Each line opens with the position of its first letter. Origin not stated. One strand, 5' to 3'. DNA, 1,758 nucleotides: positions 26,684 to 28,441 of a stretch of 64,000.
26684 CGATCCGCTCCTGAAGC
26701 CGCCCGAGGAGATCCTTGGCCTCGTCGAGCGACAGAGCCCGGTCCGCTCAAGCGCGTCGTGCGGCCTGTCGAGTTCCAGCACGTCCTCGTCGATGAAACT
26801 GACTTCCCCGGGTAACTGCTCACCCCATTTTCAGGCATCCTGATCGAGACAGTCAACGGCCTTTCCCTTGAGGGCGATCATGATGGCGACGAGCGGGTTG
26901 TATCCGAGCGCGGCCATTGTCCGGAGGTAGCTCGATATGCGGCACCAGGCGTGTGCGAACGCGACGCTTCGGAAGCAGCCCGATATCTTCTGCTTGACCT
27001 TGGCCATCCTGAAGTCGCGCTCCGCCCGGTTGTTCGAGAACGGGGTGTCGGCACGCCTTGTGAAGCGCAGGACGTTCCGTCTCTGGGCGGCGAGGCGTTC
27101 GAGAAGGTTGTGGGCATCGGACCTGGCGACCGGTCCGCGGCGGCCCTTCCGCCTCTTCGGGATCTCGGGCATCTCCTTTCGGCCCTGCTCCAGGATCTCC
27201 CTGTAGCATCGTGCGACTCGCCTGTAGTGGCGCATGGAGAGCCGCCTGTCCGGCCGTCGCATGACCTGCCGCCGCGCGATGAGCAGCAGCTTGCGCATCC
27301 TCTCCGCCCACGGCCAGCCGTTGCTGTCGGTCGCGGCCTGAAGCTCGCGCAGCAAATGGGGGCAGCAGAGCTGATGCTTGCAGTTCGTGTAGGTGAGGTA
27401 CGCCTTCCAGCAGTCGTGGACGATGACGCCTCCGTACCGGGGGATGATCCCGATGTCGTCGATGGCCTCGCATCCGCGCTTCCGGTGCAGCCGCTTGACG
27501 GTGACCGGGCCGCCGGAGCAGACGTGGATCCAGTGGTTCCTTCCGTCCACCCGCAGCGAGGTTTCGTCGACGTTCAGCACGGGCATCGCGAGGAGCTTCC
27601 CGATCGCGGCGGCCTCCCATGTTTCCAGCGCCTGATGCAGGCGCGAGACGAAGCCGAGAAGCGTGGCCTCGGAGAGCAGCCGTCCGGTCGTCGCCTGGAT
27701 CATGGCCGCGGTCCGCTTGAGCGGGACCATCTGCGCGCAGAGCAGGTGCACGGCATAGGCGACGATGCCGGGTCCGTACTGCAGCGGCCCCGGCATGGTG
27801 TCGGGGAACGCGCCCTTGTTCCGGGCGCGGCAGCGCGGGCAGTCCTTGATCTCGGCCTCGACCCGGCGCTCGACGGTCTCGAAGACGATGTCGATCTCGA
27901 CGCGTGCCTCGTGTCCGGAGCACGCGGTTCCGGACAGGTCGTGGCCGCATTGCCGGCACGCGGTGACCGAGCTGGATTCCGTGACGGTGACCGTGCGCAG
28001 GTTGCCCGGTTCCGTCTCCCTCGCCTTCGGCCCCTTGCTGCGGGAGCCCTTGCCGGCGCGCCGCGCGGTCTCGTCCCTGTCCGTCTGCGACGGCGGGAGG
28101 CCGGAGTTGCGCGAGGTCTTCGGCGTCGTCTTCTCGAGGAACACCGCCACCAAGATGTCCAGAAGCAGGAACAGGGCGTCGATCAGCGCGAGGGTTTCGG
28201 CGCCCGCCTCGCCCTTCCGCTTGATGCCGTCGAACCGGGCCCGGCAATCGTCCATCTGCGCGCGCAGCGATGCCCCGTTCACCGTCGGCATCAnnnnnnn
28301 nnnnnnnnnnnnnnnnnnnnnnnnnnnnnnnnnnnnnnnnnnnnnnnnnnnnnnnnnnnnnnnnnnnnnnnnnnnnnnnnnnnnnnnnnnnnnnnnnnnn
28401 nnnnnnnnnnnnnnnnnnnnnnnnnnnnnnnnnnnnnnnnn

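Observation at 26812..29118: IS66-family-type element carrying a Dam-like DNA methyltransferase translationally coupled to its transposase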

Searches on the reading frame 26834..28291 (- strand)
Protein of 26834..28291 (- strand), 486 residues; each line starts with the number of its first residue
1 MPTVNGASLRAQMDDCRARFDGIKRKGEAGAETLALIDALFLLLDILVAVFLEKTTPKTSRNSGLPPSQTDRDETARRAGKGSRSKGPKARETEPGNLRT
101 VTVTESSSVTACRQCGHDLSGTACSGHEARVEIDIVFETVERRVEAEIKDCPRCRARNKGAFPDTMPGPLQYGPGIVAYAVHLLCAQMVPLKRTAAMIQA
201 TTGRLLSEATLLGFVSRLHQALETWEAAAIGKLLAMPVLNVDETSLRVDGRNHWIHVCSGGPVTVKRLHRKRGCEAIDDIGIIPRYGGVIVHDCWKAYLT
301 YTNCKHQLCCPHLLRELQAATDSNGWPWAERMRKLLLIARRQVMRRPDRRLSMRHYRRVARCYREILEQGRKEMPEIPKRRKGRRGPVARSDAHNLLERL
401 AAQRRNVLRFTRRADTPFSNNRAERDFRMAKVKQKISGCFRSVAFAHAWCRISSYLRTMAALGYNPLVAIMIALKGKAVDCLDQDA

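Call 4: search_protein_families(library=pfam, proteins=[window:26834-28291:-], max_evalue=0.01)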
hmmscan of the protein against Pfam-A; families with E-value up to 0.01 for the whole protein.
window:26834-28291:- (486 aa): 2 families
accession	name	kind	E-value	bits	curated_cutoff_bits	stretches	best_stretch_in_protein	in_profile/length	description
PF03050.20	DDE_Tnp_IS66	-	2.6e-41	142.3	23.1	1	171-447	3-283/284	Transposase IS66 family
PF20042.4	DUF6444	-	0.0054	17.8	27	0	52-96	37-78/85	Family of unknown function (DUF6444)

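Call 5: search_protein_families(library=ncbifam, proteins=[window:26834-28291:-], max_evalue=0.01)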
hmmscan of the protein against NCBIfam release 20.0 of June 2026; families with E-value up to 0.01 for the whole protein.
window:26834-28291:- (486 aa): 1 family
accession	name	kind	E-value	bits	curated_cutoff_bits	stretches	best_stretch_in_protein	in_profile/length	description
NF033517.1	transpos_IS66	equivalog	3.5e-72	243.6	180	1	89-475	7-385/387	IS66 family transposase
